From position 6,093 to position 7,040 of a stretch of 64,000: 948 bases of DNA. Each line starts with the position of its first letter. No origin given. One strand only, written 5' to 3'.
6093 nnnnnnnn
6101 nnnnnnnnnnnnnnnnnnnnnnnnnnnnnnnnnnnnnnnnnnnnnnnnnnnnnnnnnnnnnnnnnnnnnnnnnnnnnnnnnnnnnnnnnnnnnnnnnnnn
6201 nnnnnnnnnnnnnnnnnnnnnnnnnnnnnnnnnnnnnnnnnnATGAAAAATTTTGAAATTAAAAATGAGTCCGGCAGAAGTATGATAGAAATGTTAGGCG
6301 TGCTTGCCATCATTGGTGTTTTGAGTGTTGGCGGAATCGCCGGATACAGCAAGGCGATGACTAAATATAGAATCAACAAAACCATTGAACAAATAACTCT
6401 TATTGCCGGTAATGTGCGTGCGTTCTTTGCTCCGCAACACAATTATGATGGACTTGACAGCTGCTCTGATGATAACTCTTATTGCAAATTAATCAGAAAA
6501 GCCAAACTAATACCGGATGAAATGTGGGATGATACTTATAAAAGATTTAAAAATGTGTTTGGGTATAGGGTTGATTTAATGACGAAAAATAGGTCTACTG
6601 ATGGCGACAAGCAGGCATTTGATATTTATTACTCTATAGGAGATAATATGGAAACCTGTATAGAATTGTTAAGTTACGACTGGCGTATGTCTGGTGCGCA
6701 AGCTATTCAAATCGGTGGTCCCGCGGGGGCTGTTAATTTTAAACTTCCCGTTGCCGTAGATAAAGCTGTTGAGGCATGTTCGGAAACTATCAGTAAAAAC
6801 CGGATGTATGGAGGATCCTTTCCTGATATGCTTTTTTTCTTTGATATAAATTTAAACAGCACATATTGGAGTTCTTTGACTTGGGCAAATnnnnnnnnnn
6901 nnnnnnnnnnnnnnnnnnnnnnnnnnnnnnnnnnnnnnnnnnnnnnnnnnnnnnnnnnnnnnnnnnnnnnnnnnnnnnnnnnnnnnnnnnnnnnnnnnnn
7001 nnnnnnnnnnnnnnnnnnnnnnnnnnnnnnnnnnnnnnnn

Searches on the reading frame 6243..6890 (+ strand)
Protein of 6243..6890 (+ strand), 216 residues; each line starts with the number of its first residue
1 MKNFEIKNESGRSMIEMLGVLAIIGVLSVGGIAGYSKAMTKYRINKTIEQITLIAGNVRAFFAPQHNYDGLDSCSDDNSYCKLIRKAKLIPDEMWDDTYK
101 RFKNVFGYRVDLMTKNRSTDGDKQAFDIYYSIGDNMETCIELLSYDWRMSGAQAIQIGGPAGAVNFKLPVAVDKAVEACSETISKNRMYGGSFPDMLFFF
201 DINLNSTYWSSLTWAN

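Call 77: find_homologous_proteins(query=A3)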
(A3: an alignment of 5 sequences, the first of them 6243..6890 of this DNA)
Query A3 (5 sequences) (216 aa, profile of the alignment): 8000 proteins with E <= 0.001 among 8000 candidates; the best 120 are listed.
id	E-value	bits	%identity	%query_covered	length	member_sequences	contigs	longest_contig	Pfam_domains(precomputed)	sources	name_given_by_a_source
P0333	3.0e-108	379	47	100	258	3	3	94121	PF05307.17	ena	-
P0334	3.1e-101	356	51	100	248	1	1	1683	PF05307.17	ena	-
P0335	2.7e-98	346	49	96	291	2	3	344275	PF05307.17,PF08805.17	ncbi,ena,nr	ncbi:MAG: hypothetical protein IJ525_06265 [Alphaproteobacteria bacterium]|nr:hypothetical protein [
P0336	1.9e-95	337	53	100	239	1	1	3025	PF05307.17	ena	-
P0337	3.4e-95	336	51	97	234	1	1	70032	PF05307.17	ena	-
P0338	2.4e-94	333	100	100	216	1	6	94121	PF05307.17,PF08805.17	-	-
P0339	3.6e-94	333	47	93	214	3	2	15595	PF05307.17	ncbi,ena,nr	ncbi:MAG: hypothetical protein IKO06_06390 [Alphaproteobacteria bacterium]|nr:hypothetical protein [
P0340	6.5e-93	328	49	97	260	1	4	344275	-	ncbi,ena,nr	ncbi:MAG: hypothetical protein IJ525_06240 [Alphaproteobacteria bacterium]|nr:hypothetical protein [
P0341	1.0e-92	328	51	100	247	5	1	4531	PF05307.17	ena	-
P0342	1.6e-92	327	46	98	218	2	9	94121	PF08805.17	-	-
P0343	1.6e-92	327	50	100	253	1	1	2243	-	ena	-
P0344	1.4e-91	324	49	100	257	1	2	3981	PF05307.17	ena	-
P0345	1.9e-91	324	46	97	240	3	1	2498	PF05307.17,PF08805.17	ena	-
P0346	4.0e-90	319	47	97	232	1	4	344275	PF08805.17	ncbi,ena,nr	ncbi:MAG: hypothetical protein IJ525_06060 [Alphaproteobacteria bacterium]|nr:hypothetical protein [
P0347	7.1e-90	319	50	94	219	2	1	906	PF05307.17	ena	-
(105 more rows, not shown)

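Call 78: find_encoding_contigs(protein=P0340, flank=10000, max_places=1)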
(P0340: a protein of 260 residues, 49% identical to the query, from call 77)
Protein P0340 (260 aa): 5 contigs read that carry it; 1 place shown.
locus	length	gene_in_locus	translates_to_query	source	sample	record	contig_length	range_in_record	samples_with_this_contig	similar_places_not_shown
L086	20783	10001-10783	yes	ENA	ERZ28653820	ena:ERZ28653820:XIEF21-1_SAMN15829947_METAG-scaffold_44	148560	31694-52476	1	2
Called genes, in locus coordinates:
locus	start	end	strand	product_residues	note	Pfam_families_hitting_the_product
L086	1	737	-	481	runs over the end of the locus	PF19295:SufBD_N, PF01458:SUFBD_core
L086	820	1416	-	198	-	-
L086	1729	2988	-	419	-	PF00675:Peptidase_M16, PF05193:Peptidase_M16_C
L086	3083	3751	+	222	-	-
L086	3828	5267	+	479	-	PF00749:tRNA-synt_1c, PF19269:Anticodon_2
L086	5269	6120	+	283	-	-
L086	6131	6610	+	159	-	PF23564:EF-hand_FSTL1 (faint), PF10591:SPARC_Ca_bdg (faint), PF13202:EF-hand_5 (weak), PF13405:EF-hand_6 (faint), PF13499:EF-hand_7, PF00036:EF-hand_1 (weak), PF13202:EF-hand_5 (weak), PF13499:EF-hand_7, +1 more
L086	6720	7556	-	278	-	PF05307:Bundlin (weak)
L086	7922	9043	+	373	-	PF00149:Metallophos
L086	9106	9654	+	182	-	-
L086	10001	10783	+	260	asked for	-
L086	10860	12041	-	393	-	PF14691:Fer4_20, PF01266:DAO (weak), PF01494:FAD_binding_3 (weak), PF07992:Pyr_redox_2, PF12831:FAD_oxidored (weak), PF13450:NAD_binding_8, PF13738:Pyr_redox_3, PF00070:Pyr_redox (weak), +3 more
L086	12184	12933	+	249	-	PF04028:DUF374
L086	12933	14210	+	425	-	PF04413:Glycos_transf_N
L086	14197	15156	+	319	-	PF02606:LpxK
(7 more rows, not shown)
